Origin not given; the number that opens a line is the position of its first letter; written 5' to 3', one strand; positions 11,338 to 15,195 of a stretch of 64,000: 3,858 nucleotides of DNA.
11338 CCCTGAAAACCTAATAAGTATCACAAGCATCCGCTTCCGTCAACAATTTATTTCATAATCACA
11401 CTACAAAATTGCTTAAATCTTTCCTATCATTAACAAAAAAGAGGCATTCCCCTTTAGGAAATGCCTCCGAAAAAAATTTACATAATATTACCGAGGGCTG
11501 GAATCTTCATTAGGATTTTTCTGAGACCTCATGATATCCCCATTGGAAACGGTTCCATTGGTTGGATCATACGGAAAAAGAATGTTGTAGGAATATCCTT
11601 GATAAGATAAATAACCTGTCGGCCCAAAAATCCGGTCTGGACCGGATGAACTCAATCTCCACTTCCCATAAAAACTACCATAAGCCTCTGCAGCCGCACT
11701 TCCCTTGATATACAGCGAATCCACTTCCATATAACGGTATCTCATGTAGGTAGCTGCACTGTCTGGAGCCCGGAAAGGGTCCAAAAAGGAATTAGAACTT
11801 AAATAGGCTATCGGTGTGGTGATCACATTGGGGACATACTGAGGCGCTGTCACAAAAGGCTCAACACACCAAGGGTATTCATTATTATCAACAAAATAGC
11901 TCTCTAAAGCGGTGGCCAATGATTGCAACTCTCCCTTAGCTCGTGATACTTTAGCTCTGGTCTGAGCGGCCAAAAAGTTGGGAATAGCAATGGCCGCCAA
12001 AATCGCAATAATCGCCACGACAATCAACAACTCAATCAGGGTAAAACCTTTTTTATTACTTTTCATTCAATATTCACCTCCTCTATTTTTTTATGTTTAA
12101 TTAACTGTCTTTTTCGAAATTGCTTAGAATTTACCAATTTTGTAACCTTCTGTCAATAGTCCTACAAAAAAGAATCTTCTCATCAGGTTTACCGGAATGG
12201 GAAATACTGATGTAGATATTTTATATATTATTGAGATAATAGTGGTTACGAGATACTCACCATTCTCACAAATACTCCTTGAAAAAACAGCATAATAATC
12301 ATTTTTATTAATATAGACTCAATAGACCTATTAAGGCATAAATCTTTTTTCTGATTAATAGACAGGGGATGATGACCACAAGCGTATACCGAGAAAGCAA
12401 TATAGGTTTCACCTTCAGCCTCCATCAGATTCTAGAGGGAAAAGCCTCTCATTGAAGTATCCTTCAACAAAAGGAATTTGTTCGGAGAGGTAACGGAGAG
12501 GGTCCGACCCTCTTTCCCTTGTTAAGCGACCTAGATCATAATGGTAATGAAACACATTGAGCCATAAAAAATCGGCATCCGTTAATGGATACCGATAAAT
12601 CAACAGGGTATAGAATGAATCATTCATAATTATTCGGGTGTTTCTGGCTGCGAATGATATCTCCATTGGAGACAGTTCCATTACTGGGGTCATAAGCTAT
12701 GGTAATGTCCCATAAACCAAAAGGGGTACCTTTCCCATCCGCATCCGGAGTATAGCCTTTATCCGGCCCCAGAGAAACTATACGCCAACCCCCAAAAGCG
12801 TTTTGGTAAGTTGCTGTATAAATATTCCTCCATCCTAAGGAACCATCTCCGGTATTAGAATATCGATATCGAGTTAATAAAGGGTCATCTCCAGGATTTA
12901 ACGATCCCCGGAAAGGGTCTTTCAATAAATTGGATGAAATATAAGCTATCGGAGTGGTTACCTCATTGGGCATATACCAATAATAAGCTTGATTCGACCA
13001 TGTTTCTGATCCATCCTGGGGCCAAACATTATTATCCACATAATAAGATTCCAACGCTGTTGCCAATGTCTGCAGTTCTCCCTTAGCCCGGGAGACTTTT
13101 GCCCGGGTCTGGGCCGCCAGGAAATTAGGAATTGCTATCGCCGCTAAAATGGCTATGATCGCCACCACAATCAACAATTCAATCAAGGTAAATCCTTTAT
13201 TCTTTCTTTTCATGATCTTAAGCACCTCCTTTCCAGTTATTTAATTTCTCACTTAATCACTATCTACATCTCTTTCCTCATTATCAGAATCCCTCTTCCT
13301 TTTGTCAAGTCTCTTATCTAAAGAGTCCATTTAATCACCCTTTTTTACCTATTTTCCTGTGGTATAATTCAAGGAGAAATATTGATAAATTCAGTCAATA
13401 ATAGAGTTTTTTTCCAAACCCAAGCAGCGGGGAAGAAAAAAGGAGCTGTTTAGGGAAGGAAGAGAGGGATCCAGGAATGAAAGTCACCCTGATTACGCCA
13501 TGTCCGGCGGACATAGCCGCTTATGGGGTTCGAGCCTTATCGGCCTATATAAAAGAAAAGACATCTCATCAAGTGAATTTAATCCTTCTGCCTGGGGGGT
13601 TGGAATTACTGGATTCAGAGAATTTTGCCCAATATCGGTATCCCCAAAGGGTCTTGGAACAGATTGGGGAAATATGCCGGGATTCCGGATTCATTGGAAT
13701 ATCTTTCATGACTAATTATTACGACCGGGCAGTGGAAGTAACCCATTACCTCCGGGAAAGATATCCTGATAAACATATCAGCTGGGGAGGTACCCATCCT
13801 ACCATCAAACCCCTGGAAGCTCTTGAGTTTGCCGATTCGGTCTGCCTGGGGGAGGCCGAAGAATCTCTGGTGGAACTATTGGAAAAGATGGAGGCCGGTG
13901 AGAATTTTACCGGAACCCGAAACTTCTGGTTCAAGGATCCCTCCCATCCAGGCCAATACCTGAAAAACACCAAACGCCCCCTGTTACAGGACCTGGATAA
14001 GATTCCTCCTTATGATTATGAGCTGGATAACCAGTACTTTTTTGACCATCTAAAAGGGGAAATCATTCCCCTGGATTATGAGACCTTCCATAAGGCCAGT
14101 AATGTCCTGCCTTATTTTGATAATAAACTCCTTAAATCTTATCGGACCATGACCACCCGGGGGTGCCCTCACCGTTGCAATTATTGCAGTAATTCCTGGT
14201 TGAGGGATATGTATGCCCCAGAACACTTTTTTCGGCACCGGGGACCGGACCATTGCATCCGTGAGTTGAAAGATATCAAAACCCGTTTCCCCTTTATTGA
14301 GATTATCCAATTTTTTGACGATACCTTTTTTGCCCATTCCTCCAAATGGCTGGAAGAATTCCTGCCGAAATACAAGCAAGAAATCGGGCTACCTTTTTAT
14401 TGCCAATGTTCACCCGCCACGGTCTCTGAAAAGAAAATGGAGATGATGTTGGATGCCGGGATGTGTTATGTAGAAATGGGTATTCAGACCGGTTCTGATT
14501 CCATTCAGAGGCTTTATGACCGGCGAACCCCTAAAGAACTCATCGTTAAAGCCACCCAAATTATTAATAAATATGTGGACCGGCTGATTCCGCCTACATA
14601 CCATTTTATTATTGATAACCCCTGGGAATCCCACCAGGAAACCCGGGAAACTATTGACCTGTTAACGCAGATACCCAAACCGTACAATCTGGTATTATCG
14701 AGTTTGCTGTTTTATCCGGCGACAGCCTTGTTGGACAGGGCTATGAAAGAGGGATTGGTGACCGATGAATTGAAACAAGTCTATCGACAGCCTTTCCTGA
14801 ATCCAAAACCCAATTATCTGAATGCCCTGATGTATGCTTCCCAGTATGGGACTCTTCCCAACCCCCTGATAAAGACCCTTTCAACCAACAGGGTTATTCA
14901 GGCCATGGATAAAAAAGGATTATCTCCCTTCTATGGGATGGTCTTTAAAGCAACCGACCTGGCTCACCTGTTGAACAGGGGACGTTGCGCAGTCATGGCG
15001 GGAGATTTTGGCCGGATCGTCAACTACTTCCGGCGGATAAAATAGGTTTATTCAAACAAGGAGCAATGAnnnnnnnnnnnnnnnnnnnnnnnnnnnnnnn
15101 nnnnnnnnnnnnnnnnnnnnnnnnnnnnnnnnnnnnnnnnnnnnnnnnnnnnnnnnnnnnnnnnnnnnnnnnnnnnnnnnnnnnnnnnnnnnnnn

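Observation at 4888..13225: Array of three individually terminated GspG-like pseudopilin paralogs next to three large secreted Ig-like / beta-helix / beta-propeller proteins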

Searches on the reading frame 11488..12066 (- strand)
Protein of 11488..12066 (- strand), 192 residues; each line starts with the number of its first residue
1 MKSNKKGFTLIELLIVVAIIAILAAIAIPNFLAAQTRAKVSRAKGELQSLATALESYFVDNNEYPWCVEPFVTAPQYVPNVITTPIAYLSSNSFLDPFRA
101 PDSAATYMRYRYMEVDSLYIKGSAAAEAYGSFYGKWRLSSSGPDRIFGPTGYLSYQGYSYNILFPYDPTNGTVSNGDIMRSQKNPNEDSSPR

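Call 3: search_protein_families(library=pfam, proteins=[window:11488-12066:-], max_evalue=0.01)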
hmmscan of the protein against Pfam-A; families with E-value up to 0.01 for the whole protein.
window:11488-12066:- (192 aa): 3 families
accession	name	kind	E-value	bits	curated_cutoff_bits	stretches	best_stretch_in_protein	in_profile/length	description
PF07963.17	N_methyl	-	2e-10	40.2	21.2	1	3-28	2-27/27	Prokaryotic N-terminal methylation motif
PF08334.16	T2SSG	-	3.7e-05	24.2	21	1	31-100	2-72/108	Type II secretion system (T2SS), protein G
PF16732.10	ComP_DUS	-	0.0038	18.5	27.3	1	35-67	7-37/87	Type IV minor pilin ComP, DNA uptake sequence receptor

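Call 4: search_protein_families(library=ncbifam, proteins=[window:11488-12066:-], max_evalue=0.01)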
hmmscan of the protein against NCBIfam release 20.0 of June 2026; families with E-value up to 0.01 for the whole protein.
window:11488-12066:- (192 aa): 14 families
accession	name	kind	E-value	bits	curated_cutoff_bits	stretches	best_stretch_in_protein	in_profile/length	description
NF041775.1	typeIV_PilA_Myxo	equivalog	1e-19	71.4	400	1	4-65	9-70/214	type IV pilin protein PilA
TIGR01710.1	typeII_sec_gspG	equivalog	7.5e-15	55.1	88.85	1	6-67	1-62/134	type II secretion system major pseudopilin GspG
TIGR02532.1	IV_pilin_GFxxxE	domain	1.2e-09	37.6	16.3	1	5-28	1-24/24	prepilin-type N-terminal cleavage/methylation domain-containing protein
NF007862.0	PRK10574.1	equivalog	1.5e-09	38.1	138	1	4-67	3-66/145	prepilin peptidase-dependent pilin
NF040999.1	pilin_ComGC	equivalog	2.3e-09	37.3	75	1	5-65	1-61/84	competence type IV pilus major pilin ComGC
TIGR01708.2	typeII_sec_gspH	equivalog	1.8e-07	31.3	80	1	6-55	2-48/169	type II secretion system minor pseudopilin GspH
NF041013.1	T4P_ComGE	equivalog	2.9e-07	30.5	49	1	4-58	2-57/83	competence type IV pilus minor pilin ComGE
NF007800.0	PRK10506.1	equivalog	5.4e-05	23.1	158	1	3-46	6-49/163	prepilin peptidase-dependent protein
TIGR02596.1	TIGR02596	subfamily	5.8e-05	23.3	70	1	8-36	1-32/196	Verru_Chthon cassette protein D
NF040982.1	ComGD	equivalog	0.001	19.5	70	1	5-38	1-34/139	competence type IV pilus minor pilin ComGD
TIGR01711.1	gspJ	equivalog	0.0011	18.9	64.85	1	6-45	1-40/192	type II secretion system minor pseudopilin GspJ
TIGR02599.1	TIGR02599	subfamily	0.0031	16.8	256.5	1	7-46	1-38/361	Verru_Chthon cassette protein C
TIGR01707.1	gspI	equivalog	0.0045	17.4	44.35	1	7-38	1-31/101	type II secretion system minor pseudopilin GspI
NF038303.1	EPS_HpsB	equivalog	0.0093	16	150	0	5-42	2-40/211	hormogonium polysaccharide secretion pseudopilin HpsB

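Call 10: find_encoding_contigs(protein=window:11488-12066:-, flank=10000, max_places=6)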
Protein window:11488-12066:- (192 aa): 4 contigs read that carry it; 3 places shown.
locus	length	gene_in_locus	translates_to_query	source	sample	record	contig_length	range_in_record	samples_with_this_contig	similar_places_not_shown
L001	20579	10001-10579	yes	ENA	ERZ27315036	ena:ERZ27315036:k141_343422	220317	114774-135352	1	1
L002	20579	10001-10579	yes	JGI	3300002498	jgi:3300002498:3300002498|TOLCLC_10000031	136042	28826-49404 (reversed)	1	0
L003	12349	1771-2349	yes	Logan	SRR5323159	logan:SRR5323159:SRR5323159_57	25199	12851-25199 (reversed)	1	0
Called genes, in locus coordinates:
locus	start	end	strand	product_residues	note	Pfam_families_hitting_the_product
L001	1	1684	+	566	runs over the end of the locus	PF06325:PrmA (weak), PF13489:Methyltransf_23, PF13847:Methyltransf_31, PF08241:Methyltransf_11, PF08242:Methyltransf_12, PF13649:Methyltransf_25, PF13946:DUF4214 (weak), PF08241:Methyltransf_11, +2 more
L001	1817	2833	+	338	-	PF08241:Methyltransf_11, PF13489:Methyltransf_23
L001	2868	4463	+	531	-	PF02366:PMT, PF13231:PMT_2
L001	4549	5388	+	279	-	PF11306:DUF3108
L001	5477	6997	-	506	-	PF02310:B12-binding, PF04055:Radical_SAM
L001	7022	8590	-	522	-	PF02310:B12-binding, PF04055:Radical_SAM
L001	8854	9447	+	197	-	PF07963:N_methyl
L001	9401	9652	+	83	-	-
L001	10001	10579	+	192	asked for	PF07963:N_methyl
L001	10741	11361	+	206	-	PF07963:N_methyl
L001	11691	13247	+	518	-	-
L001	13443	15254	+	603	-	-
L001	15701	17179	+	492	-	-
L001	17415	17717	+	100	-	PF03956:Lys_export (weak)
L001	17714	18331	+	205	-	PF03956:Lys_export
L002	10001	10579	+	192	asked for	PF07963:N_methyl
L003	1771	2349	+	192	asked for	PF07963:N_methyl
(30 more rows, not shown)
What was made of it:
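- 11488..12066 (-): Pilin P2 (192 aa), P2 orthogroup. Found on three source contigs (call 10).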

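Call 36: list_cluster_members(proteins=[window:11488-12066:-, window:10706-11326:-, window:12620-13213:-, window:8820-10376:-, window:6813-8624:-, window:4888-6366:-, window:52740-53852:+, window:2607-3650:-])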
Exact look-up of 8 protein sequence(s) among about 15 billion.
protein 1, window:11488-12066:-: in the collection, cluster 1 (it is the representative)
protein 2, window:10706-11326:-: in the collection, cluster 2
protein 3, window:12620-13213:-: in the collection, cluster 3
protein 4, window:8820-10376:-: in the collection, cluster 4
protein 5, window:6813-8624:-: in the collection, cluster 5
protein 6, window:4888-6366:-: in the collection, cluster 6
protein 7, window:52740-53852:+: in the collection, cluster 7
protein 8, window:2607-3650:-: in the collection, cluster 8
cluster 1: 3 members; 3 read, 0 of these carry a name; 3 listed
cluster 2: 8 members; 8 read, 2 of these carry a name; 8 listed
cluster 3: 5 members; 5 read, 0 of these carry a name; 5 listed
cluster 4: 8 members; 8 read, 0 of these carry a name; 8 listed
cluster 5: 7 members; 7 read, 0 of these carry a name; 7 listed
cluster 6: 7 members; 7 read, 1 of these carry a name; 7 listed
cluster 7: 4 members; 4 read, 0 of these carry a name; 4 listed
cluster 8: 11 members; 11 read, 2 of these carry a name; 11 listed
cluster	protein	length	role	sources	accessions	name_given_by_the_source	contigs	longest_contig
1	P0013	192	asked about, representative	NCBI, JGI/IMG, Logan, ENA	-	-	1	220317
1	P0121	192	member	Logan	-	-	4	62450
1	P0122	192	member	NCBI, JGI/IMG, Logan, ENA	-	-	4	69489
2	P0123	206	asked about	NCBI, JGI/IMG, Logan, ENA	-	-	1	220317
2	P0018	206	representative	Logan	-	-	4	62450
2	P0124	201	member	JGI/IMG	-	prepilin-type N-terminal cleavage/methylation domain-containing protein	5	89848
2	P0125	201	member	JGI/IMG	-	prepilin-type N-terminal cleavage/methylation domain-containing protein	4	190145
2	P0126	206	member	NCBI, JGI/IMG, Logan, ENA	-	-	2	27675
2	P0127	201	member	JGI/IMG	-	-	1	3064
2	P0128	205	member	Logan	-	-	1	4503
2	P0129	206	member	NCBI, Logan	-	-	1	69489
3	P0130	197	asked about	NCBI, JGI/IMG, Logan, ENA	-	-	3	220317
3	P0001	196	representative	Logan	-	-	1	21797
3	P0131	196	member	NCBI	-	-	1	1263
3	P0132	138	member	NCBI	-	-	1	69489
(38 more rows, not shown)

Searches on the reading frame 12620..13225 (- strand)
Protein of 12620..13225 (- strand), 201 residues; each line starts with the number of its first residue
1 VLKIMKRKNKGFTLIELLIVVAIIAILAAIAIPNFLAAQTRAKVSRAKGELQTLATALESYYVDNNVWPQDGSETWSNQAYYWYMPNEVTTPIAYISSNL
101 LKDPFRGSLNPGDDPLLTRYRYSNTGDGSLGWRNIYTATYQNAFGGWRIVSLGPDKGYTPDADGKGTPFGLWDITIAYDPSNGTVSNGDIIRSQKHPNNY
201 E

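Call 3: search_protein_families(library=pfam, proteins=[window:12620-13225:-], max_evalue=0.01)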
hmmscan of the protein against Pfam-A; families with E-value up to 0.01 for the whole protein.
window:12620-13225:- (201 aa): 2 families
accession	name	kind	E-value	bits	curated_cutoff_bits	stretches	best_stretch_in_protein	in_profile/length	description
PF07963.17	N_methyl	-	6.6e-11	41.8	21.2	1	6-32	1-27/27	Prokaryotic N-terminal methylation motif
PF08334.16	T2SSG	-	6.4e-05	23.4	21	1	35-106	2-71/108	Type II secretion system (T2SS), protein G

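Call 4: search_protein_families(library=ncbifam, proteins=[window:12620-13225:-], max_evalue=0.01)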
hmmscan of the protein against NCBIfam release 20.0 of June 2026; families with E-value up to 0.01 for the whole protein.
window:12620-13225:- (201 aa): 13 families
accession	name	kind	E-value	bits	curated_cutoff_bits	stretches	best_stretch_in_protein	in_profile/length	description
NF041775.1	typeIV_PilA_Myxo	equivalog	1.8e-19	70.6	400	1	7-66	8-67/214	type IV pilin protein PilA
TIGR01710.1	typeII_sec_gspG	equivalog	9e-15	54.9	88.85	1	10-71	1-62/134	type II secretion system major pseudopilin GspG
TIGR02532.1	IV_pilin_GFxxxE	domain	1.5e-09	37.3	16.3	1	10-32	2-24/24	prepilin-type N-terminal cleavage/methylation domain-containing protein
NF007862.0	PRK10574.1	equivalog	3.6e-09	36.9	138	1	7-42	2-37/145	prepilin peptidase-dependent pilin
NF040999.1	pilin_ComGC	equivalog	4e-09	36.5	75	1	10-69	2-61/84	competence type IV pilus major pilin ComGC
NF041013.1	T4P_ComGE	equivalog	5.4e-08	32.8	49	1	7-61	1-56/83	competence type IV pilus minor pilin ComGE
TIGR01708.2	typeII_sec_gspH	equivalog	1.4e-07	31.7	80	1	10-60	2-49/169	type II secretion system minor pseudopilin GspH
NF007800.0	PRK10506.1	equivalog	1.8e-05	24.6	158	1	5-51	4-50/163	prepilin peptidase-dependent protein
TIGR02596.1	TIGR02596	subfamily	7e-05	23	70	1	12-39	1-31/196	Verru_Chthon cassette protein D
TIGR01711.1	gspJ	equivalog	0.00093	19.1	64.85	1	10-49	1-40/192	type II secretion system minor pseudopilin GspJ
NF040982.1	ComGD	equivalog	0.0012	19.2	70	1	9-40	1-32/139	competence type IV pilus minor pilin ComGD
TIGR01707.1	gspI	equivalog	0.0017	18.8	44.35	1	11-42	1-31/101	type II secretion system minor pseudopilin GspI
NF038303.1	EPS_HpsB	equivalog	0.0093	16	150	0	9-46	2-40/211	hormogonium polysaccharide secretion pseudopilin HpsB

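Call 19: search_solved_structures(query=A2, max_evalue=0.01, show_alignments=3)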
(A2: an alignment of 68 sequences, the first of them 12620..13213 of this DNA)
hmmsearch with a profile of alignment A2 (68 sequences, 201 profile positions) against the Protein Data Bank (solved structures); distinct sequences matched with E-value up to 0.01: 23.
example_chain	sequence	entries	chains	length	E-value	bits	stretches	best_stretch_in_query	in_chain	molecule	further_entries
7tgg_A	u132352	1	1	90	1.8e-22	83.7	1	3-67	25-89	Geopilin domain 1 protein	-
9egp_A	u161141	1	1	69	4.1e-21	79.3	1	3-65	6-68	Geopilin domain 1 protein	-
2m7g_A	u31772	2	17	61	2.6e-20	76.7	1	8-67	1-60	Geopilin domain 1 protein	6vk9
8tj2_C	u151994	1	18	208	1.1e-19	74.5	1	8-70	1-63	Type IV major pilin protein PilA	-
6xxd_A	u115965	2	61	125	6.2e-16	62.4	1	8-70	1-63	PilA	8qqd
8tob_GA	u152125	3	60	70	6e-15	59.1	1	9-64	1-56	Fimbrial protein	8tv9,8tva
5kua_A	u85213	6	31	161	5.4e-12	49.5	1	8-93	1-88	pilin | Neisseria meningitidis PilE variant SB-GATDH | Neisseria meningitidis PilE, SB-DATDH variant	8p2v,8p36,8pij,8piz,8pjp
2hi2_A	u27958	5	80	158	1.3e-11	48.2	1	8-72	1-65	Fimbrial protein | PilA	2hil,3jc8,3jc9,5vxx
1ay2_A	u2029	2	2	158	1.5e-11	48.1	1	8-72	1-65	TYPE 4 PILIN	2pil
8p3b_A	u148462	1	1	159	1.8e-11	47.8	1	8-75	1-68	Fimbrial protein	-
8tum_e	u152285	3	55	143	1e-10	45.3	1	8-55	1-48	Type IV major pilin protein PilA | Pilin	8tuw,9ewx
1oqw_A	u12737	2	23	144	1.7e-10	44.6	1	8-55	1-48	Fimbrial protein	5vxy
9laa_A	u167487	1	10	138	2.6e-10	44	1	1-31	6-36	Type IV pilin protein PilA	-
5wda_A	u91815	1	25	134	2.7e-10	43.9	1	8-73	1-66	General secretion pathway protein G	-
8pfb_G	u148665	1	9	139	3e-10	43.8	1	8-59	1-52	Type IV pilin PilE1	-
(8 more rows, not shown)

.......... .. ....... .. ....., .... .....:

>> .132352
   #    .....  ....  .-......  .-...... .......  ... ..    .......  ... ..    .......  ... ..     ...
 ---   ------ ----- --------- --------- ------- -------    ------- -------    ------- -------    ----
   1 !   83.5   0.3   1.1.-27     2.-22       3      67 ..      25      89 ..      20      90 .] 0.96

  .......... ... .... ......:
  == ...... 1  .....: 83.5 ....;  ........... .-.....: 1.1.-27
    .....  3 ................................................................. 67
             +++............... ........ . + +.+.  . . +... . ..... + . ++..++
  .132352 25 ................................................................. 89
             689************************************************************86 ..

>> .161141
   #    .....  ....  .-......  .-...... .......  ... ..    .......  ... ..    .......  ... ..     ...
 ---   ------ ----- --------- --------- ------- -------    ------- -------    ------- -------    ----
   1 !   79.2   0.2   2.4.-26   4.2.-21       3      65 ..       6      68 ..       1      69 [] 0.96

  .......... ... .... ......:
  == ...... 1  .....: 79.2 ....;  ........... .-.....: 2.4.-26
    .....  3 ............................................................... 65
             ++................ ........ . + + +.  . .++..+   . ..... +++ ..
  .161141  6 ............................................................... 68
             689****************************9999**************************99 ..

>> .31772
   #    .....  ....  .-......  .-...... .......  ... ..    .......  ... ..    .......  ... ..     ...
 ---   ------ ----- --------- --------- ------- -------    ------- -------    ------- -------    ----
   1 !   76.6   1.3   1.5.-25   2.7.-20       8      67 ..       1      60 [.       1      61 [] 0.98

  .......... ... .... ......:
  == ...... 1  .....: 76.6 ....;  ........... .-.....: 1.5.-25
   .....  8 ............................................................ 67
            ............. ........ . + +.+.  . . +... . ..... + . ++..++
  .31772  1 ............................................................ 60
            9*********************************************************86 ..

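Call 29: predict_structure(alignment_id=A2)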
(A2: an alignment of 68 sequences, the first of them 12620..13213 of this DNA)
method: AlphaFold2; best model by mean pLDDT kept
length: 197 residues; sequences in the alignment: 68
mean_pLDDT: 82.8   pTM: 0.77
mean pLDDT of the five models: 82.8, 82.3, 81.9, 81.6, 81.2
residues with pLDDT >= 90: 86; 70-90: 72; 50-70: 36; < 50: 3
segments of 3 or more residues with pLDDT < 50: none
pLDDT, mean of each block of 10 residues (from residue 1): 66 95 94 91 90 90 79 66 68 67 75 85 74 91 92 91 90 82 89 81
secondary structure, 60 per line:
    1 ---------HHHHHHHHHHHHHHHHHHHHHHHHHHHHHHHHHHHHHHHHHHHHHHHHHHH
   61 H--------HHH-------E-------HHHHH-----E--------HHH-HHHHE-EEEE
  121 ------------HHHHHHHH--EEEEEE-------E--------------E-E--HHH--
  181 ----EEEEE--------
elements in order: H10-61 H88-92 H111-114 E117-120 H133-140 E143-148 E185-189
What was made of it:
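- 12620..13213 (-): Pilin P3 (197 aa), a prepilin of the TTPIAY/SxGPD/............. family. P3 orthogroup, C-terminus ...HPNNYE. AF2 model pLDDT 82.8 (call 29).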

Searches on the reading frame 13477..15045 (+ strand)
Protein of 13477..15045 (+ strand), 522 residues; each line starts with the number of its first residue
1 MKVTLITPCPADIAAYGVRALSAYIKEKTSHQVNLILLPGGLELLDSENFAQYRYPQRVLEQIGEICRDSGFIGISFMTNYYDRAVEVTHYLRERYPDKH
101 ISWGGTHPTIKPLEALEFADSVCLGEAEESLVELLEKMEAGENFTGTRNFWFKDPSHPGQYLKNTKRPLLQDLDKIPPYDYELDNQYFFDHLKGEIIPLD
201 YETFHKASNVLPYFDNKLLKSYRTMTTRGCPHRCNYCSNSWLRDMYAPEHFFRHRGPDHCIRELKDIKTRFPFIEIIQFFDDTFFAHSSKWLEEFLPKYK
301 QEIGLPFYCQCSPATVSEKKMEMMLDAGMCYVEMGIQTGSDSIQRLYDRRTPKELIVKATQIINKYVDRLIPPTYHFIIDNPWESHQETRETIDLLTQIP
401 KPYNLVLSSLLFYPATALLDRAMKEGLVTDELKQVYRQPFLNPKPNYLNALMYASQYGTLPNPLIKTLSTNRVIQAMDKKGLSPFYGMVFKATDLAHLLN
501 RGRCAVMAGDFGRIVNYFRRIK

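Call 11: search_protein_families(library=pfam, proteins=[window:13477-15045:+], max_evalue=0.001)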
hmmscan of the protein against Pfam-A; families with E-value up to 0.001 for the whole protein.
window:13477-15045:+ (522 aa): 2 families
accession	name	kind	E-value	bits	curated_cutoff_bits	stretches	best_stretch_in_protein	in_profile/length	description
PF04055.27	Radical_SAM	-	2.8e-19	70.3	29.5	1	226-396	3-166/166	Radical SAM superfamily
PF02310.24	B12-binding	-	2e-09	37.8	32.1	1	12-134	11-120/121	B12 binding domain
